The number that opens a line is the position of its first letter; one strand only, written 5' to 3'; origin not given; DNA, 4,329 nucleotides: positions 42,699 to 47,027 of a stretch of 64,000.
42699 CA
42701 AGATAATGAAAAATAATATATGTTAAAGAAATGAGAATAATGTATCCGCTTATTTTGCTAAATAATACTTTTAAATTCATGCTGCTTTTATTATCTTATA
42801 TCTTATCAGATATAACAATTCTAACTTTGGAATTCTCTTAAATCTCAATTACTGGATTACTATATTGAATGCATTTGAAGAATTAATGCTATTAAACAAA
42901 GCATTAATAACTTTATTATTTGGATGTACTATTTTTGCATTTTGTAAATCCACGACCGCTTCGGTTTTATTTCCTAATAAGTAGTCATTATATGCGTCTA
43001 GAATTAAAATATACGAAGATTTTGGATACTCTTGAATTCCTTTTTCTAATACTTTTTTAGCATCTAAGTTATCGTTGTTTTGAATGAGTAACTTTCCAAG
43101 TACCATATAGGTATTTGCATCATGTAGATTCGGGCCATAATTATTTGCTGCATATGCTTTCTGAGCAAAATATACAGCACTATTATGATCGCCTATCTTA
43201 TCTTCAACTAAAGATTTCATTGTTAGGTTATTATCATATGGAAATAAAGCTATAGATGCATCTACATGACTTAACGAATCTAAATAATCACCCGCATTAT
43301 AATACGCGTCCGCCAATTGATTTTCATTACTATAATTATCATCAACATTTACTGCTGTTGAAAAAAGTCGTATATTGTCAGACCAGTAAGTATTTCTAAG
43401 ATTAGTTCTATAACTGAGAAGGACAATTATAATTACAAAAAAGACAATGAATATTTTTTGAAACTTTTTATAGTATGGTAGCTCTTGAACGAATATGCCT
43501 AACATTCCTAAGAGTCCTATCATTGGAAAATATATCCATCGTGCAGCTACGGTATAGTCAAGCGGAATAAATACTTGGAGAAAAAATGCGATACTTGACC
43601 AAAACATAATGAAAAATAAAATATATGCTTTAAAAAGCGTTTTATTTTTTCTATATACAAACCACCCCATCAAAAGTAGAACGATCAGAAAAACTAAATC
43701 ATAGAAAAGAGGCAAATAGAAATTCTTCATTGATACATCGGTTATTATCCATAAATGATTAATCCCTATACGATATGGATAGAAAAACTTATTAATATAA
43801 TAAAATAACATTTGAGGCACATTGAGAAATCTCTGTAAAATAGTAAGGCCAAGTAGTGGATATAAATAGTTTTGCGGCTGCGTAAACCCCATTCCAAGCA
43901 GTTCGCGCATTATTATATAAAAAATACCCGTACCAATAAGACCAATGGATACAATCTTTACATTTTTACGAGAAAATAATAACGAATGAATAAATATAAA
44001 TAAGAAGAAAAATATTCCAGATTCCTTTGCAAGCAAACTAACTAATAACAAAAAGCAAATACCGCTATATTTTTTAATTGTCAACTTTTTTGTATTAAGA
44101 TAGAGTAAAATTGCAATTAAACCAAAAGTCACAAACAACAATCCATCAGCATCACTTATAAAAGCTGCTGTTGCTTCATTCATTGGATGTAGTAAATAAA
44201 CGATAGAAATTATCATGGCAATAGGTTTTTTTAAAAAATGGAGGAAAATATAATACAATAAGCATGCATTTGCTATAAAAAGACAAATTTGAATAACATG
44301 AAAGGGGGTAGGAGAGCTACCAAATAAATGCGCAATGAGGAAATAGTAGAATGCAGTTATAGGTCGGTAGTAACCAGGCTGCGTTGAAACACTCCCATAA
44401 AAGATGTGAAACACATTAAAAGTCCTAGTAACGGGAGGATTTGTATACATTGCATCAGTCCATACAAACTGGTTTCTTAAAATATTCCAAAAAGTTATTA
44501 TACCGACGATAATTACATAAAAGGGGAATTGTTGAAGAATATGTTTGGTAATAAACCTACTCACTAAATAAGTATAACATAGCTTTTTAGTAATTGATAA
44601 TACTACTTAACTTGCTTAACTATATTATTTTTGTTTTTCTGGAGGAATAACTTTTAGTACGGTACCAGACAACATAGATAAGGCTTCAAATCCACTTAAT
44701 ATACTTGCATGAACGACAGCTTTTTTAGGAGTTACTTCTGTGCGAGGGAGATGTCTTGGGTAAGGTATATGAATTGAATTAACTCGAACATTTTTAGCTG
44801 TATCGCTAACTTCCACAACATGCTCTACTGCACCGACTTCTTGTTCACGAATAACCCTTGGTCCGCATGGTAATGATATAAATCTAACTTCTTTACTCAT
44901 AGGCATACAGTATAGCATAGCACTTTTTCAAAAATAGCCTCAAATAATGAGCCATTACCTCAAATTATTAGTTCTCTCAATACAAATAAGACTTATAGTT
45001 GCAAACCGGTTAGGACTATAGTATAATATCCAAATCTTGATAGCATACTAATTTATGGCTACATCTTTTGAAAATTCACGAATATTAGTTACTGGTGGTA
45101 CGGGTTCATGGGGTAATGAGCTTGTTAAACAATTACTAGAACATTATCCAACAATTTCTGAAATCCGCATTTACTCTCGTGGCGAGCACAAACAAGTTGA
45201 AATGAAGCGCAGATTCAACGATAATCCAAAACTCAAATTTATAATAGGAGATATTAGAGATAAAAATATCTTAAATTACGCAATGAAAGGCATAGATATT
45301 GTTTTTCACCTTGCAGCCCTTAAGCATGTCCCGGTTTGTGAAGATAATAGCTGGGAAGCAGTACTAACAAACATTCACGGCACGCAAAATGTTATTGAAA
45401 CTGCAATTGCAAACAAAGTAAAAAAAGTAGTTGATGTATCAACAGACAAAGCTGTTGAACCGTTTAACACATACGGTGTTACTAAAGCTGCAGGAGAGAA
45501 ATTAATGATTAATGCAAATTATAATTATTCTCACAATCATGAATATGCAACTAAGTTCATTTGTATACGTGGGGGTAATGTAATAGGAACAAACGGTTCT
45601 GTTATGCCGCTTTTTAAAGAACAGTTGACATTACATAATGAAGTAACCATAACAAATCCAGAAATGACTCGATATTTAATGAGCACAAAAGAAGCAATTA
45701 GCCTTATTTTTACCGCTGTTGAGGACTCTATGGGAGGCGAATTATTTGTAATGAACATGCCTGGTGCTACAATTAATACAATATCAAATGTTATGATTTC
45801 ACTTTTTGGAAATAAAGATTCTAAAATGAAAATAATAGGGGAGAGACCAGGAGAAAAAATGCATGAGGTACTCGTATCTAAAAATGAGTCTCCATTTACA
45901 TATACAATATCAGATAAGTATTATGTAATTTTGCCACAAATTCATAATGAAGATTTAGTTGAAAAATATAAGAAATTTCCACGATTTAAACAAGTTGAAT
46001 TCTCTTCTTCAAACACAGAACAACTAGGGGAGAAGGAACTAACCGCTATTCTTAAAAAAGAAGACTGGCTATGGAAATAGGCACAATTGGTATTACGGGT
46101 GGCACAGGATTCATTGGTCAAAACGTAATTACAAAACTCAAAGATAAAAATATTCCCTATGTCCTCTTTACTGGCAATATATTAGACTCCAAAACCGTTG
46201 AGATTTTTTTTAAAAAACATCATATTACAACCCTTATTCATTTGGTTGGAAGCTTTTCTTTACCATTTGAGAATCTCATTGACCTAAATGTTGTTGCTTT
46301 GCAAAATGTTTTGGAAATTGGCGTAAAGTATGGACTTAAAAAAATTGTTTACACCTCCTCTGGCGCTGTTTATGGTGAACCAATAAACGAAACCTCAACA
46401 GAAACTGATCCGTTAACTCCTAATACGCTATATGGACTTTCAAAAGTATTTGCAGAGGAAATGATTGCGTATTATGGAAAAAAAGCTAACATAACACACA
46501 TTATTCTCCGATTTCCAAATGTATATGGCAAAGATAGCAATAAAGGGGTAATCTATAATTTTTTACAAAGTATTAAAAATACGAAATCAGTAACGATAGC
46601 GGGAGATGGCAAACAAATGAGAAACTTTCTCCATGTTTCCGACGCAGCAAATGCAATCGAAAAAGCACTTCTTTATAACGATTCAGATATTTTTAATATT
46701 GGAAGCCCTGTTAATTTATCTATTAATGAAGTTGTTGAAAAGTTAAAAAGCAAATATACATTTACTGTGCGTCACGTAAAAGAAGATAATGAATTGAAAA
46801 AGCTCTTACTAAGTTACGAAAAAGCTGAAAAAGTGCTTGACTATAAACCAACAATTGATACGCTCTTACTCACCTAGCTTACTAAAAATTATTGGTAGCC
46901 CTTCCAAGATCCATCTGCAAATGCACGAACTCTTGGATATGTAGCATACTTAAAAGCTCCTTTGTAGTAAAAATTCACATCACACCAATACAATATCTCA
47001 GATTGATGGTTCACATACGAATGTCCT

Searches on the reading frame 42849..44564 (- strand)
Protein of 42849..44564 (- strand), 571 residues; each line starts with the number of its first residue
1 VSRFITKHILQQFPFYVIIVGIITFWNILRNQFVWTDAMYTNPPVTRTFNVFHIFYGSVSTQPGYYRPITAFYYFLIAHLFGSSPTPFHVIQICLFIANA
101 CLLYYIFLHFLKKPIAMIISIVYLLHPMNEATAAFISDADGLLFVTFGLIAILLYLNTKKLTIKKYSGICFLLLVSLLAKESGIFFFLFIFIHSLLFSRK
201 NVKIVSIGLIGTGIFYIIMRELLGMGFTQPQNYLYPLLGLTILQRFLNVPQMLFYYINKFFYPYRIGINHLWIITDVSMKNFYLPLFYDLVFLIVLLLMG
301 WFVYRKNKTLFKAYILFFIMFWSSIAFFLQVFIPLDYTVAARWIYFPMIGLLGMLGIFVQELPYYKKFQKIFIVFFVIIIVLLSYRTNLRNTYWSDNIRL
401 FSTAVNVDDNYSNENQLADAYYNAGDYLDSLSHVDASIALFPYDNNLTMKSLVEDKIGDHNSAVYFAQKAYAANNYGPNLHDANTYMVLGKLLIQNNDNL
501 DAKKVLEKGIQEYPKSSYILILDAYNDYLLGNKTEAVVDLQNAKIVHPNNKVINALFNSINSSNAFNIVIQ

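Call 9: search_protein_families(library=pfam, proteins=[window:42849-44564:-], max_evalue=0.001)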
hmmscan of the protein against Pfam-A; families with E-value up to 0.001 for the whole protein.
window:42849-44564:- (571 aa): 3 families
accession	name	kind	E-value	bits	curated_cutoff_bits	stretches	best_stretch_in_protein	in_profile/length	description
PF07719.23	TPR_2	-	5.7e-06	26.5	27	0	416-443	6-33/34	Tetratricopeptide repeat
PF13428.12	TPR_14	-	0.00015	22.6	23.5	0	485-521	3-39/44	Tetratricopeptide repeat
PF13424.12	TPR_12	-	0.00029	21.4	30.1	0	415-473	7-74/77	Tetratricopeptide repeat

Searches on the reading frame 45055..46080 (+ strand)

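Call 9: search_protein_families(library=pfam, proteins=[window:45055-46080:+], max_evalue=0.001)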
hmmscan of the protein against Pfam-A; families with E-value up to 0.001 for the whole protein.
window:45055-46080:+ (341 aa): 10 families
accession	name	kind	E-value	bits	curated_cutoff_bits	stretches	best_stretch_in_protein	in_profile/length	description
PF02719.21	Polysacc_synt_2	-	5.1e-94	315.2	20.2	1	10-287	1-287/293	Polysaccharide biosynthesis protein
PF01370.27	Epimerase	-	7.2e-24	84.9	20.9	1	10-224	1-227/240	NAD dependent epimerase/dehydratase family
PF01073.25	3Beta_HSD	-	1.9e-20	73.5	22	1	11-165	1-153/280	3-beta hydroxysteroid dehydrogenase/isomerase family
PF16363.11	GDP_Man_Dehyd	-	7e-18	65.6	27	1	11-154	1-167/332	GDP-mannose 4,6 dehydratase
PF07993.18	NAD_binding_4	-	9.4e-12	45.1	20.1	1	12-146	1-152/258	Male sterility protein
PF04321.23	RmlD_sub_bind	-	2.4e-10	40.4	27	1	9-155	2-140/287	RmlD substrate binding domain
PF13460.12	NAD_binding_10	-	4e-10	40.3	27.2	1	14-135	1-103/184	NAD(P)H-binding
PF05368.20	NmrA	-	6.6e-06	26.4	27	1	7-126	2-103/298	NmrA-like family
PF01118.30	Semialdhyde_dh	-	7.2e-05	23.6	26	0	10-84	2-71/121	Semialdehyde dehydrogenase, NAD binding domain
PF00106.31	adh_short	-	0.0006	19.8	26.6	1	10-155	3-164/195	short chain dehydrogenase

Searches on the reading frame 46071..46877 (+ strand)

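Call 9: search_protein_families(library=pfam, proteins=[window:46071-46877:+], max_evalue=0.001)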
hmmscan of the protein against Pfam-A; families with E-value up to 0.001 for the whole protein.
window:46071-46877:+ (268 aa): 6 families
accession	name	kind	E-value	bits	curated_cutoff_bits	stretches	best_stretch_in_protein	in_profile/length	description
PF01370.27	Epimerase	-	2.7e-41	142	20.9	1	8-211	3-240/240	NAD dependent epimerase/dehydratase family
PF16363.11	GDP_Man_Dehyd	-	3.9e-29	102.6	27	1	30-250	54-311/332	GDP-mannose 4,6 dehydratase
PF04321.23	RmlD_sub_bind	-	1.9e-14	53.9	27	1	6-199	3-196/287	RmlD substrate binding domain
PF02719.21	Polysacc_synt_2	-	1.5e-13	51.1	20.2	1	29-234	55-252/293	Polysaccharide biosynthesis protein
PF01073.25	3Beta_HSD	-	1.4e-12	47.7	22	1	37-196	54-225/280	3-beta hydroxysteroid dehydrogenase/isomerase family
PF07993.18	NAD_binding_4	-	4e-12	46.3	20.1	1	61-165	100-220/258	Male sterility protein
